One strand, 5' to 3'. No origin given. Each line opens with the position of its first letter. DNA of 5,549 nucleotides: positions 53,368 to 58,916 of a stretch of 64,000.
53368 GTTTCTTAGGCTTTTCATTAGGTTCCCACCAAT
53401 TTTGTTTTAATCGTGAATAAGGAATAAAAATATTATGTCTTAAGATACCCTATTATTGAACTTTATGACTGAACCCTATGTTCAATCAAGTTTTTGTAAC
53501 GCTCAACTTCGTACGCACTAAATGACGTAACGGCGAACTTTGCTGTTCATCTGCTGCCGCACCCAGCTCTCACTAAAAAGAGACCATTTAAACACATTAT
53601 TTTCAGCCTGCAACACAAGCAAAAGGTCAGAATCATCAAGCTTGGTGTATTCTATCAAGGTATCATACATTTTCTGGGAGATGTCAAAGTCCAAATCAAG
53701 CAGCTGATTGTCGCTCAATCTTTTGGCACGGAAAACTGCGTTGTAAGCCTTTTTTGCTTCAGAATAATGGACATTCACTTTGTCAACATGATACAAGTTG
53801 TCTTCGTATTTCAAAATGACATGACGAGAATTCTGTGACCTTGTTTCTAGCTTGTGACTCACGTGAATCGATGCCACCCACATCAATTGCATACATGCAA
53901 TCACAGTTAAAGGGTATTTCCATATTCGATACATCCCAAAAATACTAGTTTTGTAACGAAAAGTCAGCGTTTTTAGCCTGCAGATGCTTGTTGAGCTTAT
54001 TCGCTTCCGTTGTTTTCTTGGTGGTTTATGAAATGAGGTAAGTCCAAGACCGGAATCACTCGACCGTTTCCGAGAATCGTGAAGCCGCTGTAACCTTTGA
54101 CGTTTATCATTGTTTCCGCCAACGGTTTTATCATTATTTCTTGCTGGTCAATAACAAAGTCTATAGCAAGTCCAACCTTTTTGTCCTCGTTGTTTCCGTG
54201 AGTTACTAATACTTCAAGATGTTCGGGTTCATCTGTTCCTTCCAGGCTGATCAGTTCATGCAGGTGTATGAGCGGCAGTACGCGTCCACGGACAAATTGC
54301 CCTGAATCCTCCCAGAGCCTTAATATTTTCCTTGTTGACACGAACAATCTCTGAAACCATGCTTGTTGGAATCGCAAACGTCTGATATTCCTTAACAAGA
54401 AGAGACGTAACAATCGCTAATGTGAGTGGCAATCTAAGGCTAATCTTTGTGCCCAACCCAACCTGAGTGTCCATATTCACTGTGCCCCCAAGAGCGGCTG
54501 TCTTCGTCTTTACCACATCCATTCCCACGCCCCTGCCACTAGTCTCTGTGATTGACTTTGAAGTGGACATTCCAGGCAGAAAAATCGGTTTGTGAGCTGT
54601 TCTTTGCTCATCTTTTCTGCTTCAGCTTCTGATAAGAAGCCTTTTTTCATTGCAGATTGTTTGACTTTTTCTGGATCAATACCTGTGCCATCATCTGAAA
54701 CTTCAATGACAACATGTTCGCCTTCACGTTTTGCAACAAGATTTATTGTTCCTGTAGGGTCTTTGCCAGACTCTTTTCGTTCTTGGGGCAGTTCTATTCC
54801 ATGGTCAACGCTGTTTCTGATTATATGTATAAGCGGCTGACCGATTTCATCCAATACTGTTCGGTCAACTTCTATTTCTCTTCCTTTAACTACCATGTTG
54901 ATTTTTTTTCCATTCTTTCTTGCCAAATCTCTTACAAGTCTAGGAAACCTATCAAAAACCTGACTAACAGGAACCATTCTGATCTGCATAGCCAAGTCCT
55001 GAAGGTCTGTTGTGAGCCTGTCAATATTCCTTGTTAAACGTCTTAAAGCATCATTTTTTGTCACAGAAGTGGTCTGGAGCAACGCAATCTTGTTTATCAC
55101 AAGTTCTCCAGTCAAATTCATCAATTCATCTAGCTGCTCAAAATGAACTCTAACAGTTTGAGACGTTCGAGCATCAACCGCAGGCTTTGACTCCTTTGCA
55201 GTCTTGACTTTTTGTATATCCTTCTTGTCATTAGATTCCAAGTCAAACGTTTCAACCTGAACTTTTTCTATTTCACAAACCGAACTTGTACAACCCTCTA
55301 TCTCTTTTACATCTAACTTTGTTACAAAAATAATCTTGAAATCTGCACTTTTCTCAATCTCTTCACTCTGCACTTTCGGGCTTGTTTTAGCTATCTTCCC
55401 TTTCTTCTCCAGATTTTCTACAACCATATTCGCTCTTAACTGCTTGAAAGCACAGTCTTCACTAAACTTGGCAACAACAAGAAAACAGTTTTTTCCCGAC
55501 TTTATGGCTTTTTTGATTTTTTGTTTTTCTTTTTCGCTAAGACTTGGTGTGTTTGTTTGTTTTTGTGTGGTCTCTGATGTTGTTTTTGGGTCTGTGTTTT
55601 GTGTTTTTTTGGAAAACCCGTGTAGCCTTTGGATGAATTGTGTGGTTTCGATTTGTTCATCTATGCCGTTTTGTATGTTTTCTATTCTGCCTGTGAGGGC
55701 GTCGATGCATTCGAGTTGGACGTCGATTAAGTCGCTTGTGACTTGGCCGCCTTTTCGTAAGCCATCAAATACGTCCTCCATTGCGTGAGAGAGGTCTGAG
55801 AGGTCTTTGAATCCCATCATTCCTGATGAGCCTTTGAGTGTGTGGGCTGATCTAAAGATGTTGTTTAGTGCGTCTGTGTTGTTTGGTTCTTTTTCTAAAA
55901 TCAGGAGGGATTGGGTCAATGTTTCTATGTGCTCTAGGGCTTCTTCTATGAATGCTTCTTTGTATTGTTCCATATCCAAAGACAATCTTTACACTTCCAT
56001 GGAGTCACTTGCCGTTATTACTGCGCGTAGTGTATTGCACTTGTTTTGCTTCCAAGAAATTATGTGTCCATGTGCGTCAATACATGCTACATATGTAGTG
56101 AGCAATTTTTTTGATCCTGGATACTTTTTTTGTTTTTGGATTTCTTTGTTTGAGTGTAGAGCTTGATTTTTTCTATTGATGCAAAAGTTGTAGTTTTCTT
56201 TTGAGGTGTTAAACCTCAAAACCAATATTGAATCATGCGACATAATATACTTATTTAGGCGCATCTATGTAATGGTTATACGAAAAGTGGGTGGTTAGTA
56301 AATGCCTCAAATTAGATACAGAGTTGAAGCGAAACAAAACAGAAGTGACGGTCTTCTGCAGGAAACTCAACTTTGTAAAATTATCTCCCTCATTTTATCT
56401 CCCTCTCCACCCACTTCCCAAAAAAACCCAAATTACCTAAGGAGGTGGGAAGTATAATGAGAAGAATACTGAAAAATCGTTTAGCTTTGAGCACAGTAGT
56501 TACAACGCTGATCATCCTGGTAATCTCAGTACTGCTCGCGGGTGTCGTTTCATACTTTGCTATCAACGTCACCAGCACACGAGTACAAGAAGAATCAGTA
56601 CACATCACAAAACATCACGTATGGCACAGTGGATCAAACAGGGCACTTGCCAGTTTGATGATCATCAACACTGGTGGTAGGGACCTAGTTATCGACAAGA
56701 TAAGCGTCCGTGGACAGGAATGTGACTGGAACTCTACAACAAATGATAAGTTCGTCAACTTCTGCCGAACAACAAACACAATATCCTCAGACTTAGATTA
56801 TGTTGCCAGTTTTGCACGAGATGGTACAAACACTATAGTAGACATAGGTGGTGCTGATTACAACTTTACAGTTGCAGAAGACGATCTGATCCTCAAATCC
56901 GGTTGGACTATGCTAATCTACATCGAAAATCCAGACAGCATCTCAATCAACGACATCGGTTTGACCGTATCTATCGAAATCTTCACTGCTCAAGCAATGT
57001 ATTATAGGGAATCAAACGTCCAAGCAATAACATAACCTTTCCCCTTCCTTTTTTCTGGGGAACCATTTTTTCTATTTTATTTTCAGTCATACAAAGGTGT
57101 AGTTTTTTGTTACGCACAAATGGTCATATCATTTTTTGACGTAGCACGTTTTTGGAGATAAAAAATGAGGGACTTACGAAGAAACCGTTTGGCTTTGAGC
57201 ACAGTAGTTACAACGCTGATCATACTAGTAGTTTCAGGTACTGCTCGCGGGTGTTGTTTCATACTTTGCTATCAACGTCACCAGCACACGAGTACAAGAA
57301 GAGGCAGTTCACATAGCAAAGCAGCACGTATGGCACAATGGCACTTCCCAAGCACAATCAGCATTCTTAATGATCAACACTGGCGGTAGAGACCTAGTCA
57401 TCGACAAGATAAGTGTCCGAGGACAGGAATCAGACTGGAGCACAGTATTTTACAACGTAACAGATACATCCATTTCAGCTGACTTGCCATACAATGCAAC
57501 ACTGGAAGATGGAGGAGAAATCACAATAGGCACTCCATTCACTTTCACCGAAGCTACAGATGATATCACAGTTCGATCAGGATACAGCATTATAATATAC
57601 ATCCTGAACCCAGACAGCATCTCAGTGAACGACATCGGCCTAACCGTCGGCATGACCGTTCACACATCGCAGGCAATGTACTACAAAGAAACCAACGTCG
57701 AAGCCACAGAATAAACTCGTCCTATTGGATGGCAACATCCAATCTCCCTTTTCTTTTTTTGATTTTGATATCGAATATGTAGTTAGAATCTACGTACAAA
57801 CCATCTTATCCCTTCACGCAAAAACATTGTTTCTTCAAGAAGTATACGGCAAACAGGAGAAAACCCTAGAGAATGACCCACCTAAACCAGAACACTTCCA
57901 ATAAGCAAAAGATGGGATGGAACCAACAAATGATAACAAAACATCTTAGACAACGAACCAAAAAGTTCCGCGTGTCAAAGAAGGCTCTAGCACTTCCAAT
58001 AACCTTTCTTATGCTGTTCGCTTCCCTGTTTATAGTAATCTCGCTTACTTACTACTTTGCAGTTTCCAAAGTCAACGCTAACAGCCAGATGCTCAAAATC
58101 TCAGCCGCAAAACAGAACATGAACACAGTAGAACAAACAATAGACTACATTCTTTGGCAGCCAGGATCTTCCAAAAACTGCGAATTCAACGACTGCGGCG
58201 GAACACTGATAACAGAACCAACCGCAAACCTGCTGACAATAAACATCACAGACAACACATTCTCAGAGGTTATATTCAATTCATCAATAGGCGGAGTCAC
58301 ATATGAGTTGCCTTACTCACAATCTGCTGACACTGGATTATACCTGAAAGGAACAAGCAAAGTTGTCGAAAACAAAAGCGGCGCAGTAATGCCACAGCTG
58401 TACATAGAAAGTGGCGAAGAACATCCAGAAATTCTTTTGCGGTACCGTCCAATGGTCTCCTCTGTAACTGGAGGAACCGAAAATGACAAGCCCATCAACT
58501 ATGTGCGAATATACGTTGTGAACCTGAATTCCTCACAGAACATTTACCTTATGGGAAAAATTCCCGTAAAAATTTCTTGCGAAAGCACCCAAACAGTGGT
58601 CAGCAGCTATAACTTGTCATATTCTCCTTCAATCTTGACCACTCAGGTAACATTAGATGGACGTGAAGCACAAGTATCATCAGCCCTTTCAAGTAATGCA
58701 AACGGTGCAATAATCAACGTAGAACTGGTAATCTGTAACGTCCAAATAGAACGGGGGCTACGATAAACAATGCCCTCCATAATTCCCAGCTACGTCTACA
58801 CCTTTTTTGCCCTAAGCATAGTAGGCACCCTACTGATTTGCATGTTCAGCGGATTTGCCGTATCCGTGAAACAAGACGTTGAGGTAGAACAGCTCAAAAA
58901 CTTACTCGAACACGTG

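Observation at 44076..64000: Complete che cluster placed head-to-head with a type IV filament locus that lacks the archaellum-specific and switch components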

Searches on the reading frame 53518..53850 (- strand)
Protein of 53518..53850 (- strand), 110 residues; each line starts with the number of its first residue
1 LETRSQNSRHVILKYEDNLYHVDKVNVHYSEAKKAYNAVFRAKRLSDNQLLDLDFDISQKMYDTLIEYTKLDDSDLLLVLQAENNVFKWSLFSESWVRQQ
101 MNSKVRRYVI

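Call 57: search_solved_structures(query=A2, max_evalue=10)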
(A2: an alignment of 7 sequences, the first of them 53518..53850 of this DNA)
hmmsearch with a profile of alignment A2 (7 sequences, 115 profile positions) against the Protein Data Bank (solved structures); distinct sequences matched with E-value up to 10: 0.

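Call 63: find_homologous_proteins(query=A2, max_evalue=0.001)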
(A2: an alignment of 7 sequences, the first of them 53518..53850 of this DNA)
Query A2 (7 sequences) (110 aa, profile of the alignment): 380 proteins with E <= 0.001 among 1391 candidates; the best 120 are listed.
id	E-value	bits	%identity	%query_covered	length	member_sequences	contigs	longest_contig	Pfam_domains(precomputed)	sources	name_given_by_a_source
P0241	6.8e-51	189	65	100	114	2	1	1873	-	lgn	-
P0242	1.9e-50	188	47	99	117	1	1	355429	-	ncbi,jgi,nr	ncbi:MAG: hypothetical protein NWE95_04385 [Candidatus Bathyarchaeota archaeon]|jgi:hypothetical pro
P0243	2.0e-49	184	68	100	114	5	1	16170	-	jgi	jgi:hypothetical protein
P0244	3.2e-49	184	68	99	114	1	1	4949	-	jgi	jgi:hypothetical protein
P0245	3.7e-49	183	66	100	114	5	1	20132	-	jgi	jgi:hypothetical protein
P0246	4.8e-49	183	65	100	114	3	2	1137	-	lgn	-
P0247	5.0e-49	183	65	100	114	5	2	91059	-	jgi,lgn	-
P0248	1.5e-48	181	65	100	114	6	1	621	-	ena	-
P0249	1.8e-48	181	51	99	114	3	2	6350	-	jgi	-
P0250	2.3e-48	181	43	94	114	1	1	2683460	-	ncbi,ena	-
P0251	4.2e-48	180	50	93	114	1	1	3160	-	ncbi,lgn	-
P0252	9.4e-48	179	49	93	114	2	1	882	-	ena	-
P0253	1.2e-47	179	70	100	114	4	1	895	-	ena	-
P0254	1.3e-47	178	50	99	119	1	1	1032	-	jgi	jgi:hypothetical protein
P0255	1.4e-47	178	64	100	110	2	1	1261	-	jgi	jgi:hypothetical protein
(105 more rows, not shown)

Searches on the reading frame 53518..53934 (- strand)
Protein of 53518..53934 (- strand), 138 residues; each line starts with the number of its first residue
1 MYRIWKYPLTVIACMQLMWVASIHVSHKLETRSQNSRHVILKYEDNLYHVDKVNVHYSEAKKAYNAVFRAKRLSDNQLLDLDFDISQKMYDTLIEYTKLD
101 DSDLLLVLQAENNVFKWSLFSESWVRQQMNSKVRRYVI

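Call 5: search_protein_families(library=pfam, max_evalue=0.1, proteins=[window:53518-53934:-])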
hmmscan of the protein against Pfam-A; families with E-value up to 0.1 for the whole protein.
window:53518-53934:- (138 aa): 0 families

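Call 11: search_protein_families(library=ncbifam, max_evalue=0.1, proteins=[window:53518-53934:-])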
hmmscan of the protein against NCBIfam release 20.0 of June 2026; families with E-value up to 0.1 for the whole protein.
window:53518-53934:- (138 aa): 1 family
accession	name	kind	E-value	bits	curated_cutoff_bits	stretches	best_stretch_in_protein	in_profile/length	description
NF007482.0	PRK10073.1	equivalog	0.0025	16.9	423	1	33-104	46-117/334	glycosyltransferase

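Call 70: predict_structure(alignment_id=A4)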
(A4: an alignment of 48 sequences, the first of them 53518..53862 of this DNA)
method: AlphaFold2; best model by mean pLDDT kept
length: 114 residues; sequences in the alignment: 48
mean_pLDDT: 83.4   pTM: 0.73
mean pLDDT of the five models: 83.4, 82.7, 82.4, 81.4, 79.1
residues with pLDDT >= 90: 59; 70-90: 34; 50-70: 14; < 50: 7
segments of 3 or more residues with pLDDT < 50: 1-4, 112-114
pLDDT, mean of each block of 10 residues (from residue 1): 50 82 92 91 95 95 92 85 90 89 72 46
secondary structure, 60 per line:
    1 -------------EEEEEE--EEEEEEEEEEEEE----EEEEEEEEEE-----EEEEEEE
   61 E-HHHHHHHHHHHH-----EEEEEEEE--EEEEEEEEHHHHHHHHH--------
elements in order: E14-19 E22-34 E39-48 E54-61 H63-74 E80-87 E90-97 H98-106

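Call 72: fold_search(model_id=the predicted structure, library=pdb)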
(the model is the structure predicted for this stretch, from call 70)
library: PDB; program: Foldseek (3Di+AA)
matches with E <= 10: 821; with E <= 0.001: 0
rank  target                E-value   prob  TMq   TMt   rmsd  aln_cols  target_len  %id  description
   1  5wxk_B                2.7e-02  1.00  0.36  0.59   3.8        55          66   13  EarP bound with domain I of EF-P (released 2018-02-28)
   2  6rk3_MODEL_1_A        3.1e-02  0.96  0.37  0.23  15.0       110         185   10  Solution structure of the ribosome Elongation Factor P (EF-P) from Staphylococcus aureus (released 2020-03-11)
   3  1iz6_C                9.1e-02  0.57  0.33  0.28  14.5       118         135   11  Crystal Structure of Translation Initiation Factor 5A from Pyrococcus Horikoshii (released 2003-01-28)
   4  9a6x_B                1.3e-01  0.87  0.36  0.23  14.9       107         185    6  Integrative model of PTAS-EFP by crosslinking MS and deep learning (released 2024-09-18)
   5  6j7m_M                1.6e-01  1.00  0.38  0.25   3.4        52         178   12  Complex structure of the Pseudomonas aeruginosa rhamnosyltransferase EarP with the acceptor elongation factor EF-P (released 2019-05-15)
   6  1iz6_A                1.9e-01  0.94  0.31  0.27   4.4        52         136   13  Crystal Structure of Translation Initiation Factor 5A from Pyrococcus Horikoshii (released 2003-01-28)
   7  6rji                  1.9e-01  0.80  0.37  0.24  15.3       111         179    8  X-ray structure of the elongation factor P of S. aureus (released 2020-04-01)
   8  4ckk_B                2.5e-01  0.16  0.21  0.07  13.4       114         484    8  Apo structure of 55 kDa N-terminal domain of E. coli DNA gyrase A subunit (released 2014-03-12)
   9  3thz_A                2.7e-01  0.25  0.29  0.05  12.3       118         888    7  Human MutSbeta complexed with an IDL of 6 bases (Loop6) and ADP (released 2011-12-21)
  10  7z9c_A                2.8e-01  0.15  0.20  0.07  13.8       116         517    8  E.coli gyrase holocomplex with 217 bp DNA and albicidin (released 2023-02-15)
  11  6j7m_N                3.0e-01  0.98  0.38  0.25   5.2        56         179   12  Complex structure of the Pseudomonas aeruginosa rhamnosyltransferase EarP with the acceptor elongation factor EF-P (released 2019-05-15)
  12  8p0w_H                3.0e-01  0.41  0.26  0.17   7.3        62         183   13  Structure of the human Commander complex COMMD ring (released 2024-03-20)
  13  3thw_A                3.2e-01  0.18  0.26  0.05  13.7       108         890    6  Human MutSbeta complexed with an IDL of 4 bases (Loop4) and ADP (released 2011-12-21)
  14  4tma_E                3.2e-01  0.14  0.20  0.07  12.1        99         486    8  Crystal structure of gyrase bound to its inhibitor YacG (released 2014-07-23)
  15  3a5z_F                3.4e-01  0.97  0.37  0.66   3.8        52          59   17  Crystal structure of Escherichia coli GenX in complex with elongation factor P (released 2010-08-25)
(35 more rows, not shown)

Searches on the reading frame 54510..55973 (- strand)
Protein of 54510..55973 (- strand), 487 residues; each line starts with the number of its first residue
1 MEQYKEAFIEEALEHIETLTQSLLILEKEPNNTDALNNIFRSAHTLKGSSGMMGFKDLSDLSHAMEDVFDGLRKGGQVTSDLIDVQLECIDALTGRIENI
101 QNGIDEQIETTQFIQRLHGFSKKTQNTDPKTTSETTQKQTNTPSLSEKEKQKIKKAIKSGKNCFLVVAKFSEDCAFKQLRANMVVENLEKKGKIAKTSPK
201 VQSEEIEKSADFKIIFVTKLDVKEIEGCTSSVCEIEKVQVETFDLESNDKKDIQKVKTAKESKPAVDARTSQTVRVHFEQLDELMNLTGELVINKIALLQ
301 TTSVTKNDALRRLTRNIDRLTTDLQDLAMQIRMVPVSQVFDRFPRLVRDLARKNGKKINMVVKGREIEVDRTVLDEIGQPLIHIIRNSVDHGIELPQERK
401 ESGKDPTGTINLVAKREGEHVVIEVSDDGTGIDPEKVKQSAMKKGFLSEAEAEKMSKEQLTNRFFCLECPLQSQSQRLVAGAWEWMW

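Call 66: find_encoding_contigs(protein=window:54510-55973:-, flank=10000, max_places=4)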
Protein window:54510-55973:- (487 aa): no gene with exactly this product is on record in the collection.

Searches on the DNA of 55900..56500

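Call 91: search_rna_families(source=window, start=55900, end=56500, threshold=evalue, max_evalue=1)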
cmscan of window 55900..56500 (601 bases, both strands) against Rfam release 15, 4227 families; matches with E-value up to 1: 1.
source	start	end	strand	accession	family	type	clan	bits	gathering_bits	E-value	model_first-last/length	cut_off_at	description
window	56386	56476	-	RF00736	mir-320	Gene; miRNA;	-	19.5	55.5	0.097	1-76/76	no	mir-320 microRNA precursor family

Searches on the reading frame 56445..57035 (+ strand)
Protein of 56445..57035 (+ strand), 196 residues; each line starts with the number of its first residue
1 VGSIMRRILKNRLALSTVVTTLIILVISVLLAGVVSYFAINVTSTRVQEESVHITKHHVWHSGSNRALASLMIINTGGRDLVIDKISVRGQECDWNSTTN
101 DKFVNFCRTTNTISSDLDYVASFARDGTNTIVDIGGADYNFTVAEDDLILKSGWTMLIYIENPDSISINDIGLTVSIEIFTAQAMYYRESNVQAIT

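Call 5: search_protein_families(library=pfam, max_evalue=0.1, proteins=[window:56445-57035:+])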
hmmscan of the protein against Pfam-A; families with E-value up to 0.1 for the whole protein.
window:56445-57035:+ (196 aa): 3 families
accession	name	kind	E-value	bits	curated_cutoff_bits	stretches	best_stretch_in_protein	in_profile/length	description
PF07790.16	Pilin_N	-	2.4e-05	25.5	25.2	1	14-88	2-71/78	Archaeal Type IV pilin, N-terminal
PF12911.12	OppC_N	-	0.078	13.3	23.9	0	4-37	6-38/53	N-terminal TM domain of oligopeptide transport permease C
PF02248.22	Como_SCP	-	0.096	12.7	27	0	87-175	74-165/183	Small coat protein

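Call 11: search_protein_families(library=ncbifam, max_evalue=0.1, proteins=[window:56445-57035:+])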
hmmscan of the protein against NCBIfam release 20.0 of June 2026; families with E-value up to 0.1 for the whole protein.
window:56445-57035:+ (196 aa): 2 families
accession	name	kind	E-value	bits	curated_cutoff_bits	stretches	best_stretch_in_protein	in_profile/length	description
NF046073.1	UpsA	equivalog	1.2e-06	28.7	130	1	14-103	3-91/136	pilin subunit UpsA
NF011935.0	PRK15406.1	equivalog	0.02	14.7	433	1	5-79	30-102/302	oligopeptide ABC transporter permease OppC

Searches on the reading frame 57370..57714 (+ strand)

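Call 5: search_protein_families(library=pfam, max_evalue=0.1, proteins=[window:57370-57714:+])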
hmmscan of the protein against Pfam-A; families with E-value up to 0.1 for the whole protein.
window:57370-57714:+ (114 aa): 1 family
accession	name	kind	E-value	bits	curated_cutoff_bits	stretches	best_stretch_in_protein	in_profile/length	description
PF24269.1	DUF7467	-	0.015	16.4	27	1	12-100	23-97/116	Domain of unknown function (DUF7467)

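Call 11: search_protein_families(library=ncbifam, max_evalue=0.1, proteins=[window:57370-57714:+])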
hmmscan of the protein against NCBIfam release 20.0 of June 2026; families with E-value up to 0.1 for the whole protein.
window:57370-57714:+ (114 aa): 0 families

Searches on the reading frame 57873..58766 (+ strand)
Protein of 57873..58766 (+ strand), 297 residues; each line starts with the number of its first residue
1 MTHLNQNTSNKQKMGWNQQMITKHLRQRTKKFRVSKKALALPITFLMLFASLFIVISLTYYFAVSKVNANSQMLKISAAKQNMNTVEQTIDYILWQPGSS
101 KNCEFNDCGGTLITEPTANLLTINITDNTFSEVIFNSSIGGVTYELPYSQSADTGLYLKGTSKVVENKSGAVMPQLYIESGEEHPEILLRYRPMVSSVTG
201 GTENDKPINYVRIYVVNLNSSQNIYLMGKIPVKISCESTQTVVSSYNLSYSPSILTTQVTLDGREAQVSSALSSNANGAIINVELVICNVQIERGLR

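Call 5: search_protein_families(library=pfam, max_evalue=0.1, proteins=[window:57873-58766:+])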
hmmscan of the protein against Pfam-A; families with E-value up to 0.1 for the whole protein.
window:57873-58766:+ (297 aa): 1 family
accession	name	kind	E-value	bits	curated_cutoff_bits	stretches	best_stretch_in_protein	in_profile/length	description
PF06024.17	Orf78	-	0.074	13.8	29.4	0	6-72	27-94/101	Orf78 (ac78)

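Call 11: search_protein_families(library=ncbifam, max_evalue=0.1, proteins=[window:57873-58766:+])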
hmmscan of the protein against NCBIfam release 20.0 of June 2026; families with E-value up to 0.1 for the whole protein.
window:57873-58766:+ (297 aa): 1 family
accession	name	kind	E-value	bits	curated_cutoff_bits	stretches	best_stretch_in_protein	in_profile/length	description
NF047528.1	LIMLP_03685_anti-sigma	equivalog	0.045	12.9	200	1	27-72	48-93/347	LIMLP_03685 family anti-sigma factor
